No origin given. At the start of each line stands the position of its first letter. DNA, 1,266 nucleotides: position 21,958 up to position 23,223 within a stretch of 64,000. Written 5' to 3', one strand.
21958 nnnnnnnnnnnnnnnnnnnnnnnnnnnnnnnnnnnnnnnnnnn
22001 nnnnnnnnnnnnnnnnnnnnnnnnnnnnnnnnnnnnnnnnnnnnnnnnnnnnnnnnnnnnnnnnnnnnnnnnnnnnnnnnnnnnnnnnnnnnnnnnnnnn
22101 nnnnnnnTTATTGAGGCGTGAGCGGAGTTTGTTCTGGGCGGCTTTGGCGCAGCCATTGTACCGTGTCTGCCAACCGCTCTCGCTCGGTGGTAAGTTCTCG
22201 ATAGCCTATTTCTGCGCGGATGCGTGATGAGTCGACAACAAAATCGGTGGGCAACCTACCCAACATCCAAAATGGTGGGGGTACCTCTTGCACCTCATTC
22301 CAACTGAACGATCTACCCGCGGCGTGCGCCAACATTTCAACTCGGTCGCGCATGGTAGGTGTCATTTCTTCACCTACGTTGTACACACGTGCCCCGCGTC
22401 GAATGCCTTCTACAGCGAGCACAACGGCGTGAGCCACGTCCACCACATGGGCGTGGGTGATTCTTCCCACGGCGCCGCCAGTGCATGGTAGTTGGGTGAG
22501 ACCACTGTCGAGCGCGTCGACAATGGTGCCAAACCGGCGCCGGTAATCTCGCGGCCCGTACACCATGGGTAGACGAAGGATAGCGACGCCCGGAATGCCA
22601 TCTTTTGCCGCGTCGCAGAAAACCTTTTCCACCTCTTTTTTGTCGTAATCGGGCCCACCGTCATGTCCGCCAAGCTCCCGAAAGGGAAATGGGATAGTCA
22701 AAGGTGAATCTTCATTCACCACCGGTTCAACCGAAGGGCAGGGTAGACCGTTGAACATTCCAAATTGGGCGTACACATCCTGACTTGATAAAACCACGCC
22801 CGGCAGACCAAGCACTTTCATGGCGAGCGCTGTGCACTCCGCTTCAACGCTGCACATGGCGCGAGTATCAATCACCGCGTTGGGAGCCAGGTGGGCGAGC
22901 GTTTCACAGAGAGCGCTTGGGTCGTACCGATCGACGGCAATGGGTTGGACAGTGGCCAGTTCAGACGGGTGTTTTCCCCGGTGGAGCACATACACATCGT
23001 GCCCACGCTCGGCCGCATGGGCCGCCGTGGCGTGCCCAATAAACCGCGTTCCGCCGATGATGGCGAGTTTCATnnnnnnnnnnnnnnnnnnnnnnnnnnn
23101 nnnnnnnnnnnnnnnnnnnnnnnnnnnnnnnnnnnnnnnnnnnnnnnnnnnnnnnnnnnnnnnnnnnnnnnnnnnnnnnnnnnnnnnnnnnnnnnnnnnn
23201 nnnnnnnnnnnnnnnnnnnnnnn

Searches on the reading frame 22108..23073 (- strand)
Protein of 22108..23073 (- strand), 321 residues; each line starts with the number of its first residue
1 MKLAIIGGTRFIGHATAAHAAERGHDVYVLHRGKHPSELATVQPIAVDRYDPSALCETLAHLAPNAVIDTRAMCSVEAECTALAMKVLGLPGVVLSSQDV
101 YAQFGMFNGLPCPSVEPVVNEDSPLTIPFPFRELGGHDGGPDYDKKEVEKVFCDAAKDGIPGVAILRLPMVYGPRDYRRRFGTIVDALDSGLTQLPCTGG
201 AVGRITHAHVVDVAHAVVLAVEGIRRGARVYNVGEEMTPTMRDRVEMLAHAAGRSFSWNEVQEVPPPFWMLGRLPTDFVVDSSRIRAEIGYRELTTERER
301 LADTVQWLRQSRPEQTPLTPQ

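Call 10: search_protein_families(library=pfam, proteins=[window:22108-23073:-], max_evalue=0.01)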
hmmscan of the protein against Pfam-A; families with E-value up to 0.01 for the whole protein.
window:22108-23073:- (321 aa): 2 families
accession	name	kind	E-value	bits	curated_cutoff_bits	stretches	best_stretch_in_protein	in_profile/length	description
PF01370.27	Epimerase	-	7.9e-14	52.1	20.9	2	5-78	3-79/240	NAD dependent epimerase/dehydratase family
PF04321.23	RmlD_sub_bind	-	0.0081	15.7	27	0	1-76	1-64/287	RmlD substrate binding domain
